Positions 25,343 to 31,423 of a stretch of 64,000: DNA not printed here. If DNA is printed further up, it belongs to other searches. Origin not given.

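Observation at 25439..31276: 1945-aa transglutaminase-like / Upf1-like helicase / Vsr-like nuclease / DUF3320 giant protein inserted in the middle of a polysaccharide locus: candidate single-gene defence (Nhi-like) system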

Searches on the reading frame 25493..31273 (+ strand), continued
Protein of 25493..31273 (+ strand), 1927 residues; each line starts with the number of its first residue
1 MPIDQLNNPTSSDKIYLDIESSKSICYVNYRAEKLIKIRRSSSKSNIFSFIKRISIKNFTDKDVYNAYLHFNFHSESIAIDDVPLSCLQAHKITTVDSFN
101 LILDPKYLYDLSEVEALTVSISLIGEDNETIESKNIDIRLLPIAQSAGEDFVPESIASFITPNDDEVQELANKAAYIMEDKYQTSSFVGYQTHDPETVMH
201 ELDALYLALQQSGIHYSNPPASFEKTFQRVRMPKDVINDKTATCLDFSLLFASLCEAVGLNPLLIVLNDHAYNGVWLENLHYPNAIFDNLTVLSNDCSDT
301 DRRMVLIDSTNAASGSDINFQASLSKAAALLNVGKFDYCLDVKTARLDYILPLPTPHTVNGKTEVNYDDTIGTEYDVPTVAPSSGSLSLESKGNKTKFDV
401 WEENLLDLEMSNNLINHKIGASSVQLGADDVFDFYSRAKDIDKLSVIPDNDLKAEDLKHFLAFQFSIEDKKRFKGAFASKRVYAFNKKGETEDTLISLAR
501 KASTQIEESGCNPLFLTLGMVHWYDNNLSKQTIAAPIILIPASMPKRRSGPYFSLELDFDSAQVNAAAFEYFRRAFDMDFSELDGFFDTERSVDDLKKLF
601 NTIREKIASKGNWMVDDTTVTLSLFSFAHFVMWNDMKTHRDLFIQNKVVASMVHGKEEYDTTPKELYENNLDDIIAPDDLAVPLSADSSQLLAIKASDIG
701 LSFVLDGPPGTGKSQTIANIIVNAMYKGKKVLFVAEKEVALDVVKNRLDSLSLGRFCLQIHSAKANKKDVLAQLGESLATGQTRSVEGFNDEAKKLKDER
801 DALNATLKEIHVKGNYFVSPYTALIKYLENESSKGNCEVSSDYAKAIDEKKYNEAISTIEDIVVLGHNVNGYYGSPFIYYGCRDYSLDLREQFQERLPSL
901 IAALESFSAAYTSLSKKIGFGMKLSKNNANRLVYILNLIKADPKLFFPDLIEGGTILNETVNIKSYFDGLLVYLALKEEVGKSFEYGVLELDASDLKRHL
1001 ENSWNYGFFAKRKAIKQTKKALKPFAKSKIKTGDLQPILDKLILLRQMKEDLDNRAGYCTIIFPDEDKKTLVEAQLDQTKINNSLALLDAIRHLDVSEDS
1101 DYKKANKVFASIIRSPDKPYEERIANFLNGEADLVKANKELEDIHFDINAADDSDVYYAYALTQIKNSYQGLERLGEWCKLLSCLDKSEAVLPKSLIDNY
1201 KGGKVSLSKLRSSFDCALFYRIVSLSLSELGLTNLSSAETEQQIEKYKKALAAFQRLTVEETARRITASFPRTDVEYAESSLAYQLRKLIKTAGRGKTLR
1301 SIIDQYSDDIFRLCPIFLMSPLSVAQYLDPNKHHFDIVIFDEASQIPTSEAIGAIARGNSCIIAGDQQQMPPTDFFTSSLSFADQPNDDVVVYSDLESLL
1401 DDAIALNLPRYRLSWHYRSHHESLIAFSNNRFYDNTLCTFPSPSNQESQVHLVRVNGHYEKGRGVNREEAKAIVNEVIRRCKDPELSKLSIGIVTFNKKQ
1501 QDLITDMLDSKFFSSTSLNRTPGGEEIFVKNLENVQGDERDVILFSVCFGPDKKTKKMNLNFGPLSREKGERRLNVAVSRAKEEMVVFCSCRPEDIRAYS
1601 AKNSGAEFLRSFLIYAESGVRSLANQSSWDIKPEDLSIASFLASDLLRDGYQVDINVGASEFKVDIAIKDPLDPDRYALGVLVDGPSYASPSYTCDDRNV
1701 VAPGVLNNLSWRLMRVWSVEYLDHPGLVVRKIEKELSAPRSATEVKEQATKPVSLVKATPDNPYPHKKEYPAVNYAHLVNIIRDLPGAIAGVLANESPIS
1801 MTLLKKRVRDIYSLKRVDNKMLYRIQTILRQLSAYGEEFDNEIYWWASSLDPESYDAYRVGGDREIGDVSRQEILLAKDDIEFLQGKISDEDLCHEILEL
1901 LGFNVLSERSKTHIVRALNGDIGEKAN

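Call 34: search_dna_similar(query=window:25493-31273:+, collection=phages, mode=protein, max_rows=15)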
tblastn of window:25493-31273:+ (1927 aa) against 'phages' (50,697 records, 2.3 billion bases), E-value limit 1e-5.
Records with a match: 6; places in all: 6; records where one place covers at least 80% of the query: 1.
Best place of each record, by identity: <60% 6.
By first word of the organism name: Bacteriophage 3; Liberibacter 2; Pseudomonas 1.
By host as written in the record: - 3; Candidatus Liberibacter asiaticus 1; Candidatus Liberibacter asiaticus str. JXGC 1; Pseudomonas aeruginosa strain 3-38 1.
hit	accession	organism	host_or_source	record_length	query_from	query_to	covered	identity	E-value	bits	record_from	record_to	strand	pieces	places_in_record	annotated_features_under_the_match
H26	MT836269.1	Bacteriophage sp.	human fecal samples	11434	78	1750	87%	32.5%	0e+0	818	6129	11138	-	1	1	record has no annotation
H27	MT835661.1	Bacteriophage sp.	human fecal samples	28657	1276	1585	16%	27.8%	6e-13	81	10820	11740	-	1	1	record has no annotation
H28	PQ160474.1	Liberibacter phage P-9PA-3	Candidatus Liberibacter asiaticus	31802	1325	1537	10%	39.3%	3e-16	132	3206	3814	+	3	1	DNA helicase-like protein (x2)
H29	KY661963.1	Liberibacter phage P-JXGC-3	Candidatus Liberibacter asiaticus str. ...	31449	1325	1537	10%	39.3%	3e-16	132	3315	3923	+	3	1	hypothetical protein | DNA helicase related protein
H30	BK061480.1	Pseudomonas phage vB_PaeS-D14H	Pseudomonas aeruginosa strain 3-38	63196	1335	1592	13%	24.8%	8e-8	64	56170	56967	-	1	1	Nuclease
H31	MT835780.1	Bacteriophage sp.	human fecal samples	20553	663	749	5%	37.9%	4e-6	58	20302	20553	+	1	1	record has no annotation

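Call 35: get_annotated_region(hit=H9, flank=8000)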
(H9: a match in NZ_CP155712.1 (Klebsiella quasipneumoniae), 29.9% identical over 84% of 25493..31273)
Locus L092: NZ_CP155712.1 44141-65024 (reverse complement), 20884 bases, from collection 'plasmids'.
description: Klebsiella quasipneumoniae strain 397 plasmid p397-1, complete sequence
organism: Klebsiella quasipneumoniae (NCBI taxid 1463165)
taxonomy: Bacteria; Pseudomonadota; Gammaproteobacteria; Enterobacterales; Enterobacteriaceae; Klebsiella; Klebsiella quasipneumoniae
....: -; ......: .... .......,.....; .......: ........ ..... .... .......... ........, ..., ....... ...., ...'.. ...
typing (MOB-suite, as given by PLSDB): mobilizable; replicon IncFIB; relaxase MOBH
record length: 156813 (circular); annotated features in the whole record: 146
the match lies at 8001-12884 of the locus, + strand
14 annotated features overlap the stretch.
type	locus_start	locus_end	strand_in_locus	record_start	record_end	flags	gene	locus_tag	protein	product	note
CDS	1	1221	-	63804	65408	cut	-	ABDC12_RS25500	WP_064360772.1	ABC transporter substrate-binding protein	-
CDS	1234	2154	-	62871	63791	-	-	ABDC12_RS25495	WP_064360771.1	ABC transporter permease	GO:0055085 - transmembrane transport [Evidence IEA]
CDS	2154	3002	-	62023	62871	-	-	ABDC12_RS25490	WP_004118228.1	ABC transporter permease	-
CDS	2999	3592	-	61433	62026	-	-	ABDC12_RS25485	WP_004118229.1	ANTAR domain-containing protein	-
CDS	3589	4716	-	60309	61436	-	-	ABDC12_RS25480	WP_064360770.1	transporter substrate-binding protein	-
CDS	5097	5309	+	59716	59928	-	-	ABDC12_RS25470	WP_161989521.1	hypothetical protein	-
CDS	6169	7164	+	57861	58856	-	-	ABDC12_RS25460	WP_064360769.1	IS110 family transposase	-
CDS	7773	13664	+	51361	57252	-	-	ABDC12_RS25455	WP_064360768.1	DUF3320 domain-containing protein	-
CDS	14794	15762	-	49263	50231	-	-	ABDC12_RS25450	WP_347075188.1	IS5 family transposase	-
CDS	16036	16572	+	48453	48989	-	-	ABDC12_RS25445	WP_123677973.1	hypothetical protein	-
CDS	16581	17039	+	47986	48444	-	-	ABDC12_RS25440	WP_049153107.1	type II toxin-antitoxin system YafO family toxin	-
CDS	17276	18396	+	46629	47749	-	-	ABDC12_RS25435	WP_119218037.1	IS3 family transposase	-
CDS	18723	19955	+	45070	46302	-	-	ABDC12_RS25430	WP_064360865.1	MFS transporter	GO:0055085 - transmembrane transport [Evidence IEA]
CDS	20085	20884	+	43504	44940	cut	leuC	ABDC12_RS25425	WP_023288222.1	3-isopropylmalate dehydratase large subunit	GO:0009098 - L-leucine biosynthetic process [Evidence IEA]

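Call 36: get_annotated_region(hit=H1, flank=8000)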
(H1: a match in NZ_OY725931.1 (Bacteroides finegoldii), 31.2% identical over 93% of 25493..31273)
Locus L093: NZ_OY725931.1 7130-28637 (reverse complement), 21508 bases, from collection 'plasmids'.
description: Bacteroides finegoldii strain Bacteroides finegoldii TSDC17.2-1.1 plasmid 29, complete sequence
organism: Bacteroides finegoldii (NCBI taxid 338188)
taxonomy: Bacteria; Bacteroidota; Bacteroidia; Bacteroidales; Bacteroidaceae; Bacteroides; Bacteroides finegoldii
host: -; source: -; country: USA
typing (MOB-suite, as given by PLSDB): non-mobilizable
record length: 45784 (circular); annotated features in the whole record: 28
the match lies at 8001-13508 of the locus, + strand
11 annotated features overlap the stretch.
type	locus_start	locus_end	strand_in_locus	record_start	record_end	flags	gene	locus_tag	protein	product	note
CDS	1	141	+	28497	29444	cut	-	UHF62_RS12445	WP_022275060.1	glycoside hydrolase family 16 protein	-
CDS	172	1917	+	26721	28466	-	-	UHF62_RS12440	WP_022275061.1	fimbrillin family protein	-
CDS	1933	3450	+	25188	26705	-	-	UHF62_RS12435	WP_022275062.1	hypothetical protein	-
CDS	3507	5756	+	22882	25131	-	bglX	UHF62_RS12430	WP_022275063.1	beta-glucosidase BglX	GO:0005975 - carbohydrate metabolic process [Evidence IEA]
CDS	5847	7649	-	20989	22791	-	rpsA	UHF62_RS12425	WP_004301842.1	30S ribosomal protein S1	-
CDS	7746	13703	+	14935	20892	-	-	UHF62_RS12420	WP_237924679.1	DUF3320 domain-containing protein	-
CDS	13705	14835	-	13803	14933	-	-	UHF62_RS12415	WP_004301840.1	reverse transcriptase family protein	-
CDS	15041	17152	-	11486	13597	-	-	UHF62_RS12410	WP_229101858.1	DUF5686 family protein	-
CDS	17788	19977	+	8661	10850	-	-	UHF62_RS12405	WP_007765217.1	glutamine synthetase III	-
CDS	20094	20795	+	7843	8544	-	-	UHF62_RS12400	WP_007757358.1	Crp/Fnr family transcriptional regulator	GO:0006355 - regulation of DNA-templated transcription [Evidence IEA]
CDS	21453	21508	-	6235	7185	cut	trxB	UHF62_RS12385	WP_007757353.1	thioredoxin-disulfide reductase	-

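Call 39: search_protein_families(library=ncbifam, proteins=[L092:7773-13661:+, L093:7746-13700:+, P0012, P0030, P0049], max_evalue=1e-50)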
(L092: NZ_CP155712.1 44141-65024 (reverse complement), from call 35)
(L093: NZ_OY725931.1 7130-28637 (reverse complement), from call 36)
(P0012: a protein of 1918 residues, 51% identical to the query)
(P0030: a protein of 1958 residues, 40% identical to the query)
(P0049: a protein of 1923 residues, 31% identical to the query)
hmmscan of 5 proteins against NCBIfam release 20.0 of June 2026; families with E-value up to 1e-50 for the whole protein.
L092:7773-13661:+ (1963 aa): 2 families
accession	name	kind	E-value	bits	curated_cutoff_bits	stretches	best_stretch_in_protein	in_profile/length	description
NF058533.1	antiphage_ProA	equivalog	0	2224.9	1500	1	15-1947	2-1903/1903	anti-phage protein ProA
NF042953.1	Hhe_antiphage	equivalog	6.7e-248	826.1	2000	2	1037-1735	1015-1706/1797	DUF4011 domain-containing anti-phage protein Hhe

L093:7746-13700:+ (1985 aa): 2 families
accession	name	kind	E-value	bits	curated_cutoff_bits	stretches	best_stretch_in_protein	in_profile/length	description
NF058533.1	antiphage_ProA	equivalog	0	2196.8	1500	1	43-1952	1-1903/1903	anti-phage protein ProA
NF042953.1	Hhe_antiphage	equivalog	3.8e-230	767.2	2000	2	1089-1782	1023-1718/1797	DUF4011 domain-containing anti-phage protein Hhe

P0012 (1918 aa): 2 families
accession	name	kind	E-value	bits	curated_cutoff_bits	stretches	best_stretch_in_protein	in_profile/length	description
NF058533.1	antiphage_ProA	equivalog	0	1489.2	1500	1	35-1896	5-1902/1903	anti-phage protein ProA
NF042953.1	Hhe_antiphage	equivalog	3.3e-187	624.9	2000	2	1010-1735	960-1685/1797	DUF4011 domain-containing anti-phage protein Hhe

P0030 (1958 aa): 2 families
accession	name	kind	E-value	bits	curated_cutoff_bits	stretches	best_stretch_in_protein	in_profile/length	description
NF058533.1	antiphage_ProA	equivalog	0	1467.1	1500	1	51-1923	5-1902/1903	anti-phage protein ProA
NF042953.1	Hhe_antiphage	equivalog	4.3e-179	598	2000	2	1020-1749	949-1682/1797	DUF4011 domain-containing anti-phage protein Hhe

P0049 (1923 aa): 2 families
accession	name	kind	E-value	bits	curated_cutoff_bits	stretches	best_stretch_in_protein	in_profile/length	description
NF058533.1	antiphage_ProA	equivalog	0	1464.9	1500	1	26-1887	5-1902/1903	anti-phage protein ProA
NF042953.1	Hhe_antiphage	equivalog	3.7e-191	638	2000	2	994-1782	958-1745/1797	DUF4011 domain-containing anti-phage protein Hhe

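Call 46: search_solved_structures(query=window:25493-31273:+, max_evalue=0.01)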
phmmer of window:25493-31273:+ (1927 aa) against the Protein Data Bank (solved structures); distinct sequences matched with E-value up to 0.01: 11.
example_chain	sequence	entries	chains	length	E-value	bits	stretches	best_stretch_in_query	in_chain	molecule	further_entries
4b3f_X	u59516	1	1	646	1.7e-11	45.3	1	703-750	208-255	DNA-BINDING PROTEIN SMUBP-2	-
4b3g_A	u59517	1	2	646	1.8e-11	45.3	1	703-750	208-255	DNA-BINDING PROTEIN SMUBP-2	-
5mzn_A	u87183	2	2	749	4.8e-05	24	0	1334-1585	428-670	Helicase SEN1,Helicase SEN1 | Helicase SEN1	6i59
2xzo_A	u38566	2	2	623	0.00041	20.9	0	688-766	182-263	REGULATOR OF NONSENSE TRANSCRIPTS 1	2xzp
2gjk_A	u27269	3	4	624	0.00041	20.9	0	688-766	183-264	Regulator of nonsense transcripts 1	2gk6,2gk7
6ej5_A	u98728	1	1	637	0.00044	20.8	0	688-766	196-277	Regulator of nonsense transcripts 1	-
8rd3_A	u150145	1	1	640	0.00087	19.8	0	673-806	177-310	ATP-dependent helicase NAM7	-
9qwn_A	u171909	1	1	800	0.00098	19.6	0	688-766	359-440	Isoform 2 of Regulator of nonsense transcripts 1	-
2wjv_A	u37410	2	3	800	0.001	19.6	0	688-766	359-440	REGULATOR OF NONSENSE TRANSCRIPTS 1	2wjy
2xzl_A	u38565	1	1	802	0.0018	18.8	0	673-806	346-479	ATP-DEPENDENT HELICASE NAM7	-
9qdq_A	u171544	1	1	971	0.0031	18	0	673-806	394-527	ATP-dependent helicase NAM7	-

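Call 54: search_protein_families(library=pfam, alignment_id=A3, max_evalue=0.00001)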
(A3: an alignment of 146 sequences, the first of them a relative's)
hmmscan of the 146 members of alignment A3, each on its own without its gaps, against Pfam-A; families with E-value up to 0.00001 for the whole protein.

A. member 1, L001:7928-9364:+ (479 aa): 3 families
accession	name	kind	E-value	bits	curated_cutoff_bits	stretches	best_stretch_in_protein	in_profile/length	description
PF03129.25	HGTP_anticodon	-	2.6e-21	76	21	1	290-382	1-92/94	Anticodon binding domain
PF00587.30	tRNA-synt_2b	-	4.4e-19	69.7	29.3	1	104-272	8-177/179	tRNA synthetase class II core domain (G, H, P, S and T)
PF09180.16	ProRS-C_1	-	2.5e-13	50.4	31.5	1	410-479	1-71/71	Prolyl-tRNA synthetase, C-terminal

B. families by the number of members that match (of 146 scanned): 160 families (the first 25 are shown)
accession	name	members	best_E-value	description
PF03772.21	Competence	3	1.1e-48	Competence protein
PF00005.33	ABC_tran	3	6.2e-46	ABC transporter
PF13304.12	AAA_21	3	1.9e-27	AAA domain, putative AbiEii toxin, Type IV TA system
PF00580.27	UvrD-helicase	3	4.6e-10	UvrD/REP helicase N-terminal domain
PF09903.14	DUF2130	2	3e-87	Uncharacterized protein conserved in bacteria (DUF2130)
PF02645.21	DegV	2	8.5e-66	Uncharacterised protein, DegV family COG1307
PF00290.26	Trp_syntA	2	1e-50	Tryptophan synthase alpha chain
PF01554.23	MatE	2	2.4e-39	MatE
PF00497.25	SBP_bac_3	2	4e-35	Bacterial extracellular solute-binding proteins, family 3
PF02142.27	MGS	2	1.3e-14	MGS-like domain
PF13245.12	AAA_19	2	2.9e-10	AAA domain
PF02463.25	SMC_N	2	5.1e-09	RecF/RecN/SMC N terminal domain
PF01370.27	Epimerase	2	1.3e-08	NAD dependent epimerase/dehydratase family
PF09660.15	DUF2397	1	1.9e-129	Protein of unknown function (DUF2397)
PF09661.15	DUF2398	1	6e-106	Protein of unknown function (DUF2398)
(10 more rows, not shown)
